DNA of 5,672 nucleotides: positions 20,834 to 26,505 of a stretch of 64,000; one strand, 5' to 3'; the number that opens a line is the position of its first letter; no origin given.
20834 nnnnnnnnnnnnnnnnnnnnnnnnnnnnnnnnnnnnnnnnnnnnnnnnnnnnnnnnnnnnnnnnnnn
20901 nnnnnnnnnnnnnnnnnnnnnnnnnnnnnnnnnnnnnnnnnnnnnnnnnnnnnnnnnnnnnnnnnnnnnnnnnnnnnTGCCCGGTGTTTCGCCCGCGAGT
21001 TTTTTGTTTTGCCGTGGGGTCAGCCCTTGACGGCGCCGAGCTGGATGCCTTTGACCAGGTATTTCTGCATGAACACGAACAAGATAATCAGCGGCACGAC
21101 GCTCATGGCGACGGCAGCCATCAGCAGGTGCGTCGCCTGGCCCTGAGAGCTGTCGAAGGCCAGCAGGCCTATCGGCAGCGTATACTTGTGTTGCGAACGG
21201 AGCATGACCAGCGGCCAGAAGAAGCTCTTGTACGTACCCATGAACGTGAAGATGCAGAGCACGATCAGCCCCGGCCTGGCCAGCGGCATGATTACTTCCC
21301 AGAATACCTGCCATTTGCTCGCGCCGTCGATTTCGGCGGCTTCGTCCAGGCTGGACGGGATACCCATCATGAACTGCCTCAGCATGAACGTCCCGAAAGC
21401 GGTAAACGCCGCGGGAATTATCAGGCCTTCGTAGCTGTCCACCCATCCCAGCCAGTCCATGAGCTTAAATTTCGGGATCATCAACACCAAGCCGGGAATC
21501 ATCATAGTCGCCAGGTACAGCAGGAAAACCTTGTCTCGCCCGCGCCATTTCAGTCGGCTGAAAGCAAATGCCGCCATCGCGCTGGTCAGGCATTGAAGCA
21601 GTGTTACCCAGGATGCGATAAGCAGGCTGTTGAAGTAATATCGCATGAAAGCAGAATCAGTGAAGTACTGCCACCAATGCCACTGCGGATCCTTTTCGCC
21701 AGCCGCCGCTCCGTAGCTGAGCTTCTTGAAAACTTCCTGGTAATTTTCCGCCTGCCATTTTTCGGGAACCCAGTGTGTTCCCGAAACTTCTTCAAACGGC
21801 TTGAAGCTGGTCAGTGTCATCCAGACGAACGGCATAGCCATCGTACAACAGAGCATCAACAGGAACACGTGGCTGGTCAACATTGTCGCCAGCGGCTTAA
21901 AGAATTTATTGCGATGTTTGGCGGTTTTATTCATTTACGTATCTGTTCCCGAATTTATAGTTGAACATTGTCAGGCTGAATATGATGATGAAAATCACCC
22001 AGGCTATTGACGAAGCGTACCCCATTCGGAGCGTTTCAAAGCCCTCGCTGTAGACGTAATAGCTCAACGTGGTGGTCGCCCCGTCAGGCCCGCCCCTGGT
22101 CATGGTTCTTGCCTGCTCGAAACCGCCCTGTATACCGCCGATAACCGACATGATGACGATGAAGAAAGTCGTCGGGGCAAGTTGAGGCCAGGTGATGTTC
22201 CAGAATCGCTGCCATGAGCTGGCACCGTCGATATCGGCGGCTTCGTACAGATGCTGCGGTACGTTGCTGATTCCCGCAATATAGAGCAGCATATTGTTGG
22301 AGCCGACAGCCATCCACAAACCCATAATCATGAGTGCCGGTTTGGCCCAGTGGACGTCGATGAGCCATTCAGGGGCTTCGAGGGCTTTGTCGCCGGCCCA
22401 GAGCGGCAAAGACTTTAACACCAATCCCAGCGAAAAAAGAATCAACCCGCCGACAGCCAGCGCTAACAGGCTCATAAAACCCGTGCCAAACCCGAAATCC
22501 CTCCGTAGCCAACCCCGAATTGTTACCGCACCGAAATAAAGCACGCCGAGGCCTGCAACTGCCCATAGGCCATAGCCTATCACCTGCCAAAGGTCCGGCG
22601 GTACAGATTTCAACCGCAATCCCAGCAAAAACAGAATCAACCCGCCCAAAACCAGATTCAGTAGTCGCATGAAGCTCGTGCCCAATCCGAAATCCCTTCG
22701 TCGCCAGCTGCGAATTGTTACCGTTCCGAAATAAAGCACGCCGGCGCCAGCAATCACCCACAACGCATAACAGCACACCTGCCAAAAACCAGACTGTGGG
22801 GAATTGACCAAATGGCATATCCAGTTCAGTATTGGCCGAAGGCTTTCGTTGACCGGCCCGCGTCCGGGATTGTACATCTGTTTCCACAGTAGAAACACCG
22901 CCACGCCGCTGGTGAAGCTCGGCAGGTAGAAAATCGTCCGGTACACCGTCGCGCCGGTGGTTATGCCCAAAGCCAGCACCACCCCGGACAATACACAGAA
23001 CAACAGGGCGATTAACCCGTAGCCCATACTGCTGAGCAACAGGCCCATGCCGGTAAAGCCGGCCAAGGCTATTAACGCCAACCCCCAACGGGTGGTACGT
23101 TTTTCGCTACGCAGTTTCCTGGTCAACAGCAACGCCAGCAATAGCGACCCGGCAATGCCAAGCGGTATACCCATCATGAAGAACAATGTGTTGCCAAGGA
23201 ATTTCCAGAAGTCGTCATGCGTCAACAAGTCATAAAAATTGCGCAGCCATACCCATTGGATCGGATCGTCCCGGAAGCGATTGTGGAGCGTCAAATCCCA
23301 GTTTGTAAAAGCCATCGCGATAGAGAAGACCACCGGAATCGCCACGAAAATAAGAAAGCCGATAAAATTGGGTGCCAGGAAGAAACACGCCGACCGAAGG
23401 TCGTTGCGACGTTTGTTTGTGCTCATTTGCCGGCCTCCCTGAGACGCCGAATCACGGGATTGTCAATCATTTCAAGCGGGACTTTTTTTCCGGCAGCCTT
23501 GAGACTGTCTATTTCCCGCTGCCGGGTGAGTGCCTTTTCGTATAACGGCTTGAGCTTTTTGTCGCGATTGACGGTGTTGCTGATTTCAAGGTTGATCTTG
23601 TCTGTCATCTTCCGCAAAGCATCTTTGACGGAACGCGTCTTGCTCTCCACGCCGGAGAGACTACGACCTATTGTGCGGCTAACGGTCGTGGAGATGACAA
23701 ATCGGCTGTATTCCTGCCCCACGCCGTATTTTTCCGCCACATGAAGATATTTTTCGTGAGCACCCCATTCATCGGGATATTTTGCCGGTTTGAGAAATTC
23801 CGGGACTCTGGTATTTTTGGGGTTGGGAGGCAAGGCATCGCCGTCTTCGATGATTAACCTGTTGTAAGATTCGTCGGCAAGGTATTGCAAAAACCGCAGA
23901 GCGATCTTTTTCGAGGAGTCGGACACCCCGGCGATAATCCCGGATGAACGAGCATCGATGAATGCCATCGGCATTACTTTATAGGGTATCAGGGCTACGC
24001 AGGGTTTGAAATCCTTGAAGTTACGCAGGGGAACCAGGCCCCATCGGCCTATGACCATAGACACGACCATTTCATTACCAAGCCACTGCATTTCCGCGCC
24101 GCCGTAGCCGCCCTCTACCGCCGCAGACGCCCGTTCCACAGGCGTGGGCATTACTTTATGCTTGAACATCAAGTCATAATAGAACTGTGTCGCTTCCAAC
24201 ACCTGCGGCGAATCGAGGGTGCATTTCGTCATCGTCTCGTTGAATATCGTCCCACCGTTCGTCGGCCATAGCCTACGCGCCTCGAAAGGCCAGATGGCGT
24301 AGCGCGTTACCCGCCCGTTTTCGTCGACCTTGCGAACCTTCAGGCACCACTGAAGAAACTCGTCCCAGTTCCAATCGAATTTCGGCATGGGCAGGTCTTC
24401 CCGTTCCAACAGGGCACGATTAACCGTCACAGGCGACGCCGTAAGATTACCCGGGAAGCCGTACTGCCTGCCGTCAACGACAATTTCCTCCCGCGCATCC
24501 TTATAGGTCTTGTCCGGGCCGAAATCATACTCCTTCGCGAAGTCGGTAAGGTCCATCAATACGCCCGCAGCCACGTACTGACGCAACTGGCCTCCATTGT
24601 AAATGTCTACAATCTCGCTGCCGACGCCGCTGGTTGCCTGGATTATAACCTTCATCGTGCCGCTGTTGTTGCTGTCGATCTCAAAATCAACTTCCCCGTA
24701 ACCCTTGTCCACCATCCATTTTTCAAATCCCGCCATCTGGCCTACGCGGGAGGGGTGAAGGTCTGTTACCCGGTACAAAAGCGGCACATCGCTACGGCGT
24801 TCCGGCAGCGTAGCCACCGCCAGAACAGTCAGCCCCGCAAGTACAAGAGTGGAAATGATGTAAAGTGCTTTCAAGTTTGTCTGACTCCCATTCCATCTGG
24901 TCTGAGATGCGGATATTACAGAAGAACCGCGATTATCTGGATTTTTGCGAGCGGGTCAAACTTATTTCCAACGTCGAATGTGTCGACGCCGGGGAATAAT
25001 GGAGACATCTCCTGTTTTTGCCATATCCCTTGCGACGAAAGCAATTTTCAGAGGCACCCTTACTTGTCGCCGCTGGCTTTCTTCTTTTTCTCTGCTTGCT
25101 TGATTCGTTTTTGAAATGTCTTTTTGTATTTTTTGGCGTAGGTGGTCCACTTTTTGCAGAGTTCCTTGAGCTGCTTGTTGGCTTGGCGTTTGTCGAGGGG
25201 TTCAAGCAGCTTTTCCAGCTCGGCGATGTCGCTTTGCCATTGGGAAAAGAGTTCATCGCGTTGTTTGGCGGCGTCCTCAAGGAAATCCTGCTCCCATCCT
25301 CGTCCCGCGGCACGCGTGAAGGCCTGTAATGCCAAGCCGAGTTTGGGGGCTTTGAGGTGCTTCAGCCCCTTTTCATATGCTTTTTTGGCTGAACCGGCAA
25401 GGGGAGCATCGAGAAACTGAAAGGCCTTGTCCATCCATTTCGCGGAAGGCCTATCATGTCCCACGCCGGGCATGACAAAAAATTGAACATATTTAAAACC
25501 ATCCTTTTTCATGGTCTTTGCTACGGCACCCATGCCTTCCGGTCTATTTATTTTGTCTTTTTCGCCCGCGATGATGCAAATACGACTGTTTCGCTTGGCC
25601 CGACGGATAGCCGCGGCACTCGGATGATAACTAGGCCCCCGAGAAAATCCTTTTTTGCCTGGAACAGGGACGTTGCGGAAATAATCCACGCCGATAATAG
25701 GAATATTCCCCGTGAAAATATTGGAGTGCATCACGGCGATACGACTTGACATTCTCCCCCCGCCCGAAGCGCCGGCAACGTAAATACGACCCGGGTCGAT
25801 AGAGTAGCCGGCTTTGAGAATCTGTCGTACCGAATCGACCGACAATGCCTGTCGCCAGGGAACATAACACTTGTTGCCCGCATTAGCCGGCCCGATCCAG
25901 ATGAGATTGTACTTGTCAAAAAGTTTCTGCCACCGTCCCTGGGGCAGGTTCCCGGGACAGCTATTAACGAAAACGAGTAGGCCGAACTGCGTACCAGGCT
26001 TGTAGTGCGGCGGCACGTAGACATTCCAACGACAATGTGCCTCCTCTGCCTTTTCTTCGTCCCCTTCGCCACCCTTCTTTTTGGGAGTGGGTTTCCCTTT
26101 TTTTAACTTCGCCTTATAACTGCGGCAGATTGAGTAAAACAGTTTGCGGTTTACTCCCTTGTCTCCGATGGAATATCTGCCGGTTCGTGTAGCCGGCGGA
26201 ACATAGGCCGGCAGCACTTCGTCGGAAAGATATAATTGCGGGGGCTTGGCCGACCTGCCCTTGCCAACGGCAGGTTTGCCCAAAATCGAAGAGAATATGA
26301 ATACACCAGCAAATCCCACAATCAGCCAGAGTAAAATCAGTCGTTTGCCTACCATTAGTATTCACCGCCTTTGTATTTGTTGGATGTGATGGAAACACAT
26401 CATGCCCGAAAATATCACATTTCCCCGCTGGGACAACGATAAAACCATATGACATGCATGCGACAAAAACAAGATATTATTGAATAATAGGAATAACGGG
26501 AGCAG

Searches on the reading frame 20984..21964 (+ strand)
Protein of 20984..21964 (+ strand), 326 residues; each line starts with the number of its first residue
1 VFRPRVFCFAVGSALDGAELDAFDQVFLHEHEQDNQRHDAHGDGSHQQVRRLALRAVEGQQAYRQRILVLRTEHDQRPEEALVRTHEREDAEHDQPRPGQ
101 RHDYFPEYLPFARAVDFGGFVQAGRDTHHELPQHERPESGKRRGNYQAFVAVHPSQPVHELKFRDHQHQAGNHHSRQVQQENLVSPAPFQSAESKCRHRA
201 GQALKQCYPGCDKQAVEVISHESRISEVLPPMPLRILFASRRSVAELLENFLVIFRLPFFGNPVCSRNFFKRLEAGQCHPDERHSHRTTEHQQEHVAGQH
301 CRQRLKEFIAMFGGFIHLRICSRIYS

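Call 13: search_protein_families(library=pfam, proteins=[window:20984-21964:+], max_evalue=0.001)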
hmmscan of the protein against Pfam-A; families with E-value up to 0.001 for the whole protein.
window:20984-21964:+ (326 aa): 0 families

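Call 69: search_protein_families(library=pfam, proteins=[window:20984-21964:+], max_evalue=1)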
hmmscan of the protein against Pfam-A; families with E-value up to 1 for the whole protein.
window:20984-21964:+ (326 aa): 1 family
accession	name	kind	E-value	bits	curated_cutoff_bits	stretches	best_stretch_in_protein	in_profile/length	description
PF05556.16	Calsarcin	-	0.11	12.6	24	1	85-137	151-203/255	Calcineurin-binding protein (Calsarcin)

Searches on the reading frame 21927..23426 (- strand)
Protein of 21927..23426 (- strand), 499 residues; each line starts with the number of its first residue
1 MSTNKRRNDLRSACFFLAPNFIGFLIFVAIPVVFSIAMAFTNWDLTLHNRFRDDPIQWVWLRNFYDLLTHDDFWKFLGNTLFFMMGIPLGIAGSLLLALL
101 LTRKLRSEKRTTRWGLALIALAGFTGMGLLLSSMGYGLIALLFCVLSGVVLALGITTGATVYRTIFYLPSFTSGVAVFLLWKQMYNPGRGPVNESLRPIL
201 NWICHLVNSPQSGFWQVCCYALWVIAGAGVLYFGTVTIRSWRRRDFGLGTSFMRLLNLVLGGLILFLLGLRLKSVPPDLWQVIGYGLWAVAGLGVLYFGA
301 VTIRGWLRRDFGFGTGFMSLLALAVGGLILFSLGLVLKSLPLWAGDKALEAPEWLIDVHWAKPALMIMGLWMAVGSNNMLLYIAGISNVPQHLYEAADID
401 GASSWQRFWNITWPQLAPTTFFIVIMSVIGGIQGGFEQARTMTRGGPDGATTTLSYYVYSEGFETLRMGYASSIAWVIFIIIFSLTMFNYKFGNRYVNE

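Call 13: search_protein_families(library=pfam, proteins=[window:21927-23426:-], max_evalue=0.001)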
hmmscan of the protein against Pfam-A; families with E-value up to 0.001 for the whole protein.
window:21927-23426:- (499 aa): 1 family
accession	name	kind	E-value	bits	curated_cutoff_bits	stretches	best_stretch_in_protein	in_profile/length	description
PF00528.27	BPD_transp_1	-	2.2e-13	50.8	26.4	1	334-486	43-170/184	Binding-protein-dependent transport system inner membrane component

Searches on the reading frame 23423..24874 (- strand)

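Call 13: search_protein_families(library=pfam, proteins=[window:23423-24874:-], max_evalue=0.001)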
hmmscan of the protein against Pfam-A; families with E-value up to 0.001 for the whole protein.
window:23423-24874:- (483 aa): 2 families
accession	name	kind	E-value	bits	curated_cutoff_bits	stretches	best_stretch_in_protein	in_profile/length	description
PF01547.30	SBP_bac_1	-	2.3e-17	64.4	26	1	61-336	25-304/307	Bacterial extracellular solute-binding protein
PF13416.11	SBP_bac_8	-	4.4e-11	43.5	27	1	79-356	31-267/279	Bacterial extracellular solute-binding protein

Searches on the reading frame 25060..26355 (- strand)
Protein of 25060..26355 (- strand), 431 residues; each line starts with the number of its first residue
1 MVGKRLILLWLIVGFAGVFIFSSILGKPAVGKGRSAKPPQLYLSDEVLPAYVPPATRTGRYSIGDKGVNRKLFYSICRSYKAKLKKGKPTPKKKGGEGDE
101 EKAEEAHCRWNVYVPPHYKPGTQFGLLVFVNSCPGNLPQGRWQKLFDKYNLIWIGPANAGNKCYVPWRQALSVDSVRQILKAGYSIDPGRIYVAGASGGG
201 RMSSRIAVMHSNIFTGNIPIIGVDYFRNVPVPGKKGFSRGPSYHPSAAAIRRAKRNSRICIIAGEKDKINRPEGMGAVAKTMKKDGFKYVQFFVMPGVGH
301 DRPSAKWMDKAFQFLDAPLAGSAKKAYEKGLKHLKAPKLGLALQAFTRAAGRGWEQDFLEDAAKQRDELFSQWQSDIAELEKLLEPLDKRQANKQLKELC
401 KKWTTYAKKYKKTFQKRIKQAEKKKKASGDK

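Call 13: search_protein_families(library=pfam, proteins=[window:25060-26355:-], max_evalue=0.001)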
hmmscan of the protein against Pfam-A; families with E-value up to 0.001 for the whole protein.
window:25060-26355:- (431 aa): 1 family
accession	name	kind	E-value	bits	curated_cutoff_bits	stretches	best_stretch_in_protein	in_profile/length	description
PF00326.27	Peptidase_S9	-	1e-07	32.1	22.6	1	177-317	53-208/213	Prolyl oligopeptidase family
